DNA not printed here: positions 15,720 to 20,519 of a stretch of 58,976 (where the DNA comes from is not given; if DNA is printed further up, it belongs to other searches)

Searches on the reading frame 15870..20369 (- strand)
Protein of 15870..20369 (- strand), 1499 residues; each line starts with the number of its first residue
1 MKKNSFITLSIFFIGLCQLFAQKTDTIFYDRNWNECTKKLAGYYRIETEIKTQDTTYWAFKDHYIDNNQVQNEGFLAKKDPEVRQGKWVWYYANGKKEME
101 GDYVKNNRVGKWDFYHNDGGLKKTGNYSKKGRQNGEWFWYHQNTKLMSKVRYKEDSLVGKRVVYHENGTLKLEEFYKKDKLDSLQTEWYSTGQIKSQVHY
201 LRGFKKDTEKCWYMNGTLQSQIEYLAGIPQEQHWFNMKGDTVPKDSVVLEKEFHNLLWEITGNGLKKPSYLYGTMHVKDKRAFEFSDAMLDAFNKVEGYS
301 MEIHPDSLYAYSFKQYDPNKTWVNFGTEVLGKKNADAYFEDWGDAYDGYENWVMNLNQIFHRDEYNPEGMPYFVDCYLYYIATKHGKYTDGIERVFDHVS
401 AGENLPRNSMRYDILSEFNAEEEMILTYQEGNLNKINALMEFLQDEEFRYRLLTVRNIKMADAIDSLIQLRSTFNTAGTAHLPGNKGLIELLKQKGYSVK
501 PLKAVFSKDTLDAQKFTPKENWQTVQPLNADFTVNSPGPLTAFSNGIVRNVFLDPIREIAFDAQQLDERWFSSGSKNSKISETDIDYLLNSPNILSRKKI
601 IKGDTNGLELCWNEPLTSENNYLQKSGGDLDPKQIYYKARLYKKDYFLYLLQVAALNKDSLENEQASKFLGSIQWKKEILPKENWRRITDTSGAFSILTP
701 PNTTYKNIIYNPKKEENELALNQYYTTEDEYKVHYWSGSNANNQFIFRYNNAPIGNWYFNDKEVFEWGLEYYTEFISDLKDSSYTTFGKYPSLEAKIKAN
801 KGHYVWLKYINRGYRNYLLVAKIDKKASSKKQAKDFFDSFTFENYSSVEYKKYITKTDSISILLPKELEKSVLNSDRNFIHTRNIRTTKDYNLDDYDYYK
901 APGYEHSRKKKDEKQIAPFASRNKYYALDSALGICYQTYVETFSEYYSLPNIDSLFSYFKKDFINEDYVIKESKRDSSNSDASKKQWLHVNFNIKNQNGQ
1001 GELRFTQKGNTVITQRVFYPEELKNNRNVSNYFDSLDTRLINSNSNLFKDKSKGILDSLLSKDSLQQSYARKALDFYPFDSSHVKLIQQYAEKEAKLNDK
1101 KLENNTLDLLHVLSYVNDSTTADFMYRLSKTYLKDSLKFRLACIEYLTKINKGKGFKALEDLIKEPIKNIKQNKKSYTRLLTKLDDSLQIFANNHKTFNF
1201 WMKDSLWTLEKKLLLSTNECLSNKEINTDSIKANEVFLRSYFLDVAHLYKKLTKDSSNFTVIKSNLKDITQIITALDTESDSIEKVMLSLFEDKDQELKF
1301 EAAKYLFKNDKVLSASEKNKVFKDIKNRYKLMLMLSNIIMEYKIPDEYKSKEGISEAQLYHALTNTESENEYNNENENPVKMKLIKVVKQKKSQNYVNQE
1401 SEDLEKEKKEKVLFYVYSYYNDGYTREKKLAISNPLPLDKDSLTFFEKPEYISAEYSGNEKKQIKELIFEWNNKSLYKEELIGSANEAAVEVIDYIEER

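Call 64: search_protein_families(library=pfam, proteins=[window:15870-20369:-], max_evalue=0.0001)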
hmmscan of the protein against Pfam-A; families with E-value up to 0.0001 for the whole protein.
window:15870-20369:- (1499 aa): 2 families
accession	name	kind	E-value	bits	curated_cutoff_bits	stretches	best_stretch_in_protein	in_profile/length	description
PF01963.22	TraB_PrgY_gumN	-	4.3e-28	99.3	26.8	1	256-501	1-263/263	TraB/PrgY/gumN family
PF07661.19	MORN_2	-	7.9e-12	44.4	29.6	0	84-104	1-21/22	MORN repeat variant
